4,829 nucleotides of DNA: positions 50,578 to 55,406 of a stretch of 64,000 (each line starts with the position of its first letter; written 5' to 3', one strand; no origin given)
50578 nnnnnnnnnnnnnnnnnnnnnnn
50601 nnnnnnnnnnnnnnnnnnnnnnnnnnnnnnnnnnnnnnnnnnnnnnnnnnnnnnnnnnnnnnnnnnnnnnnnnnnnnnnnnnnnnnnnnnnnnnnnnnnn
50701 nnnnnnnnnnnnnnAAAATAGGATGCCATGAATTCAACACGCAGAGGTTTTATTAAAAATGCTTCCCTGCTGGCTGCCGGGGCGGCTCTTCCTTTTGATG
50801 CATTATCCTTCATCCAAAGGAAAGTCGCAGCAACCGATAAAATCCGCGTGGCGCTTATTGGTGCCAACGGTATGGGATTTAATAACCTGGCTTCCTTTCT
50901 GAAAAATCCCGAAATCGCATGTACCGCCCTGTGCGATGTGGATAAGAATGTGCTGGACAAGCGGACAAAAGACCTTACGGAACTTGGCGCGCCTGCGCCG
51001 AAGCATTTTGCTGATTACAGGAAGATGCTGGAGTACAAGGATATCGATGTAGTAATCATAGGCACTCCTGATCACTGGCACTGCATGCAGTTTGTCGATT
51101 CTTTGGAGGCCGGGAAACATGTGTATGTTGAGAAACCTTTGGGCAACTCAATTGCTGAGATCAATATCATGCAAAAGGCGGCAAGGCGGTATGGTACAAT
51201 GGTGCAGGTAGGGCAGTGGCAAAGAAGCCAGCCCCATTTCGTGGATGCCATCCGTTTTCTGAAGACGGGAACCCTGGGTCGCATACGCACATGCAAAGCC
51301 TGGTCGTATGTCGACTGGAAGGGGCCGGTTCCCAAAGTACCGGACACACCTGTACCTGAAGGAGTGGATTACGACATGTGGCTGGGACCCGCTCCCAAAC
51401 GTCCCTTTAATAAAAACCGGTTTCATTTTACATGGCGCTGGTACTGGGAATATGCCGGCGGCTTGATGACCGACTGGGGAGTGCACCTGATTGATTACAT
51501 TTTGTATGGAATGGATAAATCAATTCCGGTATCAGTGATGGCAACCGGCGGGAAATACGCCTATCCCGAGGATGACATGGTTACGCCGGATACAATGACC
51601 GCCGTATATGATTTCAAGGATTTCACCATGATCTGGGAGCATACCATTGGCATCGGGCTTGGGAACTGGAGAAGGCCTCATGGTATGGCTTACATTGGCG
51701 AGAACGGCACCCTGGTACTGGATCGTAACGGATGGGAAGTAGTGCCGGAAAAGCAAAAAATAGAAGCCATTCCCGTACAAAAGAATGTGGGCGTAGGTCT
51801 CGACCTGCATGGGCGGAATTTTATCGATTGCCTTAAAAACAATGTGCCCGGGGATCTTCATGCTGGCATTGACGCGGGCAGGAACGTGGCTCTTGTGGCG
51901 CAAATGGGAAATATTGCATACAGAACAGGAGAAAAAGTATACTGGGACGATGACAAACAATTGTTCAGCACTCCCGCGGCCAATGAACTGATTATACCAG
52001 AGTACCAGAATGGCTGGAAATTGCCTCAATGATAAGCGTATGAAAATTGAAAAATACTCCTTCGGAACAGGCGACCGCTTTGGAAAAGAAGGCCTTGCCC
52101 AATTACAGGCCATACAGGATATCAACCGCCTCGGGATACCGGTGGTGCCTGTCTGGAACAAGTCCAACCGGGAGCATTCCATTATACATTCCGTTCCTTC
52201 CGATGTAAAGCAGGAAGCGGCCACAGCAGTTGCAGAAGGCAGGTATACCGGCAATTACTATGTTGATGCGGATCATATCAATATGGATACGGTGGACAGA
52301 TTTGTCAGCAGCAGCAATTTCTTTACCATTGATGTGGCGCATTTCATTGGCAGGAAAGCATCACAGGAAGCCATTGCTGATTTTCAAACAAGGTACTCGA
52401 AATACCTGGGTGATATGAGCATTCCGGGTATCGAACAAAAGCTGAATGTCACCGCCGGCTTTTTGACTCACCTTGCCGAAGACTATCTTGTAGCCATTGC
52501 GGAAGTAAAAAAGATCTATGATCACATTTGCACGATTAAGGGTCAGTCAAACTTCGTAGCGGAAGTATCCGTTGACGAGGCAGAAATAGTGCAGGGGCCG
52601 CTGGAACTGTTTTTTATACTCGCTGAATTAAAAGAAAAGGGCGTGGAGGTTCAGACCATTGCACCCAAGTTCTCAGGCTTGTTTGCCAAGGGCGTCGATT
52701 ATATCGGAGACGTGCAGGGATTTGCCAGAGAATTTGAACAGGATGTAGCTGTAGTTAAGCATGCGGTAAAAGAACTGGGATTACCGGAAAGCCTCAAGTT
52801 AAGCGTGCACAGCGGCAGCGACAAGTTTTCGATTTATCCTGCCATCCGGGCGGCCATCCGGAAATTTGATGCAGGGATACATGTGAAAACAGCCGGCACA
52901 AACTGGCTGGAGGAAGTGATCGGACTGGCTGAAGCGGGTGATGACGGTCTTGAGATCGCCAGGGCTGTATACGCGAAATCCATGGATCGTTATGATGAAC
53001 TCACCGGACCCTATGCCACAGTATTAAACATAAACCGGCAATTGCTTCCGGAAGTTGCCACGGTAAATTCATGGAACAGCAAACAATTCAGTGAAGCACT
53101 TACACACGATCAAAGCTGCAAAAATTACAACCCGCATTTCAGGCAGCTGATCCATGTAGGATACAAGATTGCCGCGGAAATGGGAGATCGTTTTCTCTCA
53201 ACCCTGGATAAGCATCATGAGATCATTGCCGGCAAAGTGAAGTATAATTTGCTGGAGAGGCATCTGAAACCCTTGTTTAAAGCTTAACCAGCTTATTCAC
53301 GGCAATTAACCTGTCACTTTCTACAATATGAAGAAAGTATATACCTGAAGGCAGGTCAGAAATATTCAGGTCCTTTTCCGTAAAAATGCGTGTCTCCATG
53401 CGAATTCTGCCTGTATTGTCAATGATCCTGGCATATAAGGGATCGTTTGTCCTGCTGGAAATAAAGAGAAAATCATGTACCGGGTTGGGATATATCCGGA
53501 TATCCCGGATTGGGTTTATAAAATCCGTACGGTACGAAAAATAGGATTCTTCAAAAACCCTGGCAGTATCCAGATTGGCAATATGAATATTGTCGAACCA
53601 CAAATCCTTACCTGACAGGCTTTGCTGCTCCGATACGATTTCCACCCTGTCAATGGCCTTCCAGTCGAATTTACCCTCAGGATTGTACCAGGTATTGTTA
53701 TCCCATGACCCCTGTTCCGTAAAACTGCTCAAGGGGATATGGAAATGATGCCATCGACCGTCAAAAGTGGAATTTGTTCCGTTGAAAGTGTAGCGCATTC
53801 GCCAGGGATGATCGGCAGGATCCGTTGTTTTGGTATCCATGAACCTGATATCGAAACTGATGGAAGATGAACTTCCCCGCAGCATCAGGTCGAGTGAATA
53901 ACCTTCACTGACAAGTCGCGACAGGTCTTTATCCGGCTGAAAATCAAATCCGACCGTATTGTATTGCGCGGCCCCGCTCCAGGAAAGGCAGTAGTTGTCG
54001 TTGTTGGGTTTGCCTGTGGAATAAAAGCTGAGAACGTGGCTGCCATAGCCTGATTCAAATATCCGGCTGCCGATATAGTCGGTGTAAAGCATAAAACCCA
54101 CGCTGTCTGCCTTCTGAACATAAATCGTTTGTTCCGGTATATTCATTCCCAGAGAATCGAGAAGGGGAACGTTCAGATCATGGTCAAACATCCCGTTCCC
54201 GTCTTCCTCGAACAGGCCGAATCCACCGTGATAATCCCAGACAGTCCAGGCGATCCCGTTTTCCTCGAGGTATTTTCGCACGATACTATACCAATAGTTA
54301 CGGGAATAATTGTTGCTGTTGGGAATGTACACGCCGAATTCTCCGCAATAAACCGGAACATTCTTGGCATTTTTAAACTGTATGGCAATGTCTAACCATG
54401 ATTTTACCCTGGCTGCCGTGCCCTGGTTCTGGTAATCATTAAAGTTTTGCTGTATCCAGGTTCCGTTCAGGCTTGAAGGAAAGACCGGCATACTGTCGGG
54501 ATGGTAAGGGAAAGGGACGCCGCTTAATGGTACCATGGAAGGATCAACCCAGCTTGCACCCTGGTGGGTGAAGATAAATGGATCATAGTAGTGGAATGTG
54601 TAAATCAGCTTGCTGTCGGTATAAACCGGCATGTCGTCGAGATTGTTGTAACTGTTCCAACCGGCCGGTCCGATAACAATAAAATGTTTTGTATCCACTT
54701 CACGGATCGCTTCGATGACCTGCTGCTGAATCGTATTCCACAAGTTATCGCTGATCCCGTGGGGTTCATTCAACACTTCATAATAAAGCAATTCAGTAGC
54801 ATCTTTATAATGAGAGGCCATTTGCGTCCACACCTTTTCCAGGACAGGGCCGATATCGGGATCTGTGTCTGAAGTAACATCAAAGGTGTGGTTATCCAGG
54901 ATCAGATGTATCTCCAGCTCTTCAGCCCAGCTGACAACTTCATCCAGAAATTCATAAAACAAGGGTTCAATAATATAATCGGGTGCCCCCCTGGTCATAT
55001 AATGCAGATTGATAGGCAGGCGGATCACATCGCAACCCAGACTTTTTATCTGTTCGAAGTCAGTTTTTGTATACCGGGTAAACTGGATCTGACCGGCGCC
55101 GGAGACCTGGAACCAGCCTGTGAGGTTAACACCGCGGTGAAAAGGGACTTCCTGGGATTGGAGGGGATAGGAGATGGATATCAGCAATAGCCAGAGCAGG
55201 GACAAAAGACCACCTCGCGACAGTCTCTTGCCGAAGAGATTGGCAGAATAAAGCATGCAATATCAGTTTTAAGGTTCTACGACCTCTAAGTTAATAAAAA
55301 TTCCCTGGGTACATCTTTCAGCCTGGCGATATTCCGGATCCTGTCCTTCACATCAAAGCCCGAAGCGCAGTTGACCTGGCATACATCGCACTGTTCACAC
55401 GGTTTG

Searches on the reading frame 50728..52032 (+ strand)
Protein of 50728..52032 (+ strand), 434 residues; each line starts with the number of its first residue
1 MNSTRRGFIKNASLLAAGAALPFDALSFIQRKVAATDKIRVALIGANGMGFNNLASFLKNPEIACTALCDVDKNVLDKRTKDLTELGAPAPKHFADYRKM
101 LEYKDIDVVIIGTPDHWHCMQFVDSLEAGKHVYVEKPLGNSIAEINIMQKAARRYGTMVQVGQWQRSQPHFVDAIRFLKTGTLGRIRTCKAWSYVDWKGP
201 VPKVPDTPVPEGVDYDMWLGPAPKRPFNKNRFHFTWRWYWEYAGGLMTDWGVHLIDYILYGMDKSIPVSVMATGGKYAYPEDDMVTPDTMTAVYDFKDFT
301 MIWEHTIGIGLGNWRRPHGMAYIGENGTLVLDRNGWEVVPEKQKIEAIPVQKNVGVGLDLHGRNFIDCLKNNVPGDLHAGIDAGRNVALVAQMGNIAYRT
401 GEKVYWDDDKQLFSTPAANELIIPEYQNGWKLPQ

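Call 3: search_protein_families(library=pfam, proteins=[window:50728-52032:+])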
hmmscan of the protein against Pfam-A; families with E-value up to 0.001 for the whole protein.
window:50728-52032:+ (434 aa): 4 families
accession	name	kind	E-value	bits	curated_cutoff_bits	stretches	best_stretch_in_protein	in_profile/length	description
PF19051.5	GFO_IDH_MocA_C2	-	9.7e-25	88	23.3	1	190-431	31-253/254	Oxidoreductase family, C-terminal alpha/beta domain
PF01408.29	GFO_IDH_MocA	-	3.5e-18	66.9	24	1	39-162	1-119/120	Oxidoreductase family, NAD-binding Rossmann fold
PF22725.1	GFO_IDH_MocA_C3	-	9.2e-10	39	27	1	233-298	32-94/124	GFO/IDH/MocA C-terminal domain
PF02894.22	GFO_IDH_MocA_C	-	0.00012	22.4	22.9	1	230-305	27-100/218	Oxidoreductase family, C-terminal alpha/beta domain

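Call 4: search_protein_families(library=ncbifam, proteins=[window:50728-52032:+])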
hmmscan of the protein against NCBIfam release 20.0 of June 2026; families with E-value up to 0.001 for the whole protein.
window:50728-52032:+ (434 aa): 10 families
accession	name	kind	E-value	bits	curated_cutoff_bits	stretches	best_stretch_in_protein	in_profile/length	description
NF058561.1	BT_2158_fam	equivalog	3.2e-49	167.8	750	1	4-274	1-267/487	glycoside 3-dehydrogenase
TIGR04380.1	myo_inos_iolG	equivalog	2.2e-23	82.6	355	1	38-193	1-152/330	inositol 2-dehydrogenase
NF040723.1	UDP-GlcNAcDh_Arch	equivalog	1.7e-21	77.1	450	1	39-191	1-146/302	UDP-N-acetylglucosamine 3-dehydrogenase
NF052479.1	LevoglcsnDh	equivalog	2.7e-16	59.2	650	1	38-198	3-166/386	levoglucosan dehydrogenase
NF008607.0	PRK11579.1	subfamily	3e-12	46.2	330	1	36-188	2-147/346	oxidoreductase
NF058563.1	BT_2159_fam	equivalog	6.1e-09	35.3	650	1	39-186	1-143/350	disaccharide 3-dehydrogenase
NF007574.0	PRK10206.1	equivalog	2.3e-08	33.5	352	1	95-201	55-159/345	oxidoreductase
NF052679.1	InsChiInosDhIolG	equivalog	4e-08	32.7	540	1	66-178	31-140/343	bifunctional inositol 2-dehydrogenase/D-chiro-inositol 1-dehydrogenase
NF003991.0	PRK05472.1-5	equivalog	7.6e-06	26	198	1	22-116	67-157/211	redox-sensing transcriptional repressor Rex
NF041392.1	XylDh_Gfo6_Halo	equivalog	0.00011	21.1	350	1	35-186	13-163/350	D-xylose 1-dehydrogenase Gfo6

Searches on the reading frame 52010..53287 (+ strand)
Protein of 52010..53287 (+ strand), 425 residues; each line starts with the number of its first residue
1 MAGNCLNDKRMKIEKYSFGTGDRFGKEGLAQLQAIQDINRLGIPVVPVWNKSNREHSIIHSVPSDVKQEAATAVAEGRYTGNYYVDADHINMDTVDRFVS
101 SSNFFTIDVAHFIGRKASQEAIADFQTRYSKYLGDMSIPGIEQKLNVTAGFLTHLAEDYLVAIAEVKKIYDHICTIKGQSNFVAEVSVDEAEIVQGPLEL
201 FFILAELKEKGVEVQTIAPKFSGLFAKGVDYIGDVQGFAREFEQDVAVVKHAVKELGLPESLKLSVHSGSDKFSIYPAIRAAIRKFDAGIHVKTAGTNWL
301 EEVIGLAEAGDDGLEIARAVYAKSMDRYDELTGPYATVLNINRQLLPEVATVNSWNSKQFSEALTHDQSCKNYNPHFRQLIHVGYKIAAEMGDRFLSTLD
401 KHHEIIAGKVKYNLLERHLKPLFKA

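Call 3: search_protein_families(library=pfam, proteins=[window:52010-53287:+])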
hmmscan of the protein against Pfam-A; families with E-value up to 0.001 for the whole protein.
window:52010-53287:+ (425 aa): 1 family
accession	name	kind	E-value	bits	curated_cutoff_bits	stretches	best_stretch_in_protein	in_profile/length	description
PF16257.11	UxaE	-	7.9e-61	206.6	27.1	1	9-420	74-473/475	tagaturonate epimerase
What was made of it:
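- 52010..53287 (+): UxaE-family tagaturonate/fructuronate epimerase. Pfam PF16257, 207 bits (call 3).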

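Call 4: search_protein_families(library=ncbifam, proteins=[window:52010-53287:+])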
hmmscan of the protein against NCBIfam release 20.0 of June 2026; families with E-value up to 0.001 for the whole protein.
window:52010-53287:+ (425 aa): 0 families

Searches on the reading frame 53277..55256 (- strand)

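Call 11: search_protein_families(library=pfam, proteins=[window:53277-55256:-])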
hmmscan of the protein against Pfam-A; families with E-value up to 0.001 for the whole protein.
window:53277-55256:- (659 aa): 2 families
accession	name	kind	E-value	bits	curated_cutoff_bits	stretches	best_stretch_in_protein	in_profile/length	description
PF00150.24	Cellulase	-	9.1e-43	147.1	23.5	1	48-343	10-269/272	Cellulase (glycosyl hydrolase family 5)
PF18962.6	Por_Secre_tail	-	9.3e-11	42.3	27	1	588-655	1-72/75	Secretion system C-terminal sorting domain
